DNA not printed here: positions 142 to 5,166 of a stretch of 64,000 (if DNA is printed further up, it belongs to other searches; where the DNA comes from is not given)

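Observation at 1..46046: Orphan hybrid assembly line predicted to make a cationic D-Ala/Dab/Arg/beta-Ala peptide-polyketide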

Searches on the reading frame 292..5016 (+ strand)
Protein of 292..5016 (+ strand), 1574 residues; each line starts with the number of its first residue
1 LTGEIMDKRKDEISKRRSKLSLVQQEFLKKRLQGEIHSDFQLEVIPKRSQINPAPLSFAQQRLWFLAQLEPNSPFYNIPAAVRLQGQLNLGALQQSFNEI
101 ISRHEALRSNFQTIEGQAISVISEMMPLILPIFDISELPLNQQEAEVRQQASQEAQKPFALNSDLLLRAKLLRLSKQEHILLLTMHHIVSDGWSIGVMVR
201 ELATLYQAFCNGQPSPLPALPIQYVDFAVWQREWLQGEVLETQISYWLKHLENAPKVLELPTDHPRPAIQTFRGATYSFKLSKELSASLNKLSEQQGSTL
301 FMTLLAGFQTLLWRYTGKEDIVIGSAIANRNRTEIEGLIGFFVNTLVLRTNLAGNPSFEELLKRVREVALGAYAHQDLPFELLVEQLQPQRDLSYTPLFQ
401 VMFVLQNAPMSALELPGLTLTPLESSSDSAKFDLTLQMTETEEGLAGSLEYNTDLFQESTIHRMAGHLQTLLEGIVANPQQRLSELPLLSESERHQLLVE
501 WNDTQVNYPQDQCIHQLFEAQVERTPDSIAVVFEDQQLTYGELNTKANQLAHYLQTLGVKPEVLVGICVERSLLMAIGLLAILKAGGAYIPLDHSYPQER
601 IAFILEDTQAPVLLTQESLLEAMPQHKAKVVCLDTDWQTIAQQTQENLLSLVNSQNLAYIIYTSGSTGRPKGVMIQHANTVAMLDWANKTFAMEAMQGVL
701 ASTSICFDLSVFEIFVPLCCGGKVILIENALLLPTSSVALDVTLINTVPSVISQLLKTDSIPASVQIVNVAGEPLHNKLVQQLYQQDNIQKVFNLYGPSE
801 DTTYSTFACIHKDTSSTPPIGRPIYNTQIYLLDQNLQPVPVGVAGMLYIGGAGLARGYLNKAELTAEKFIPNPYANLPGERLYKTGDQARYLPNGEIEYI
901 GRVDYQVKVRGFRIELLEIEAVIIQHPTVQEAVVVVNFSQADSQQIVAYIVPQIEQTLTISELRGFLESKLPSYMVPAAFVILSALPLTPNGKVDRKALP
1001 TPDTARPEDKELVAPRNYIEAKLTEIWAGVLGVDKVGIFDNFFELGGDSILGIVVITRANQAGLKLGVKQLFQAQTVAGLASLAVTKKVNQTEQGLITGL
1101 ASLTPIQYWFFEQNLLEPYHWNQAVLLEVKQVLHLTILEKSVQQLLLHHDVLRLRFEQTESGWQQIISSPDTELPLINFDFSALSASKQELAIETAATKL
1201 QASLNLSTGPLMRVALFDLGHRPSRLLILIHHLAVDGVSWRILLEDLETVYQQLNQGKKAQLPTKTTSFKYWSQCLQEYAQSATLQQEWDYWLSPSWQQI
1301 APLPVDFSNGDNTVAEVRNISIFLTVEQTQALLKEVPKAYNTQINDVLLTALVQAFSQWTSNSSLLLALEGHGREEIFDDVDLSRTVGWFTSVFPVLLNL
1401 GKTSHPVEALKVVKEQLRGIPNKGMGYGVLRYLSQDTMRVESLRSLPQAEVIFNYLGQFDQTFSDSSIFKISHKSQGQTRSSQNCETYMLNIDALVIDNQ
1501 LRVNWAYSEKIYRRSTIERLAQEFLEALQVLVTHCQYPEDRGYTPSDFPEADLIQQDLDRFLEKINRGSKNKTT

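Call 5: search_protein_families(library=pfam, proteins=[window:292-5016:+], max_evalue=0.00001)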
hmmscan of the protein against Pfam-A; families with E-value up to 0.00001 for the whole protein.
window:292-5016:+ (1574 aa): 4 families
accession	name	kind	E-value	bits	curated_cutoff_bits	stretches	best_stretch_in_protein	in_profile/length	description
PF00668.25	Condensation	-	1.6e-215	716.5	30.6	2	54-498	5-456/456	Condensation domain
PF00501.34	AMP-binding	-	4e-83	279.8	29.9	1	518-859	1-384/384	AMP-binding enzyme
PF13193.12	AMP-binding_C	-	5e-15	56.6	24.5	1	918-993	1-76/76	AMP-binding enzyme C-terminal domain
PF00550.31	PP-binding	-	1.7e-11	44.7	20.8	1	1022-1082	2-65/67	Phosphopantetheine attachment site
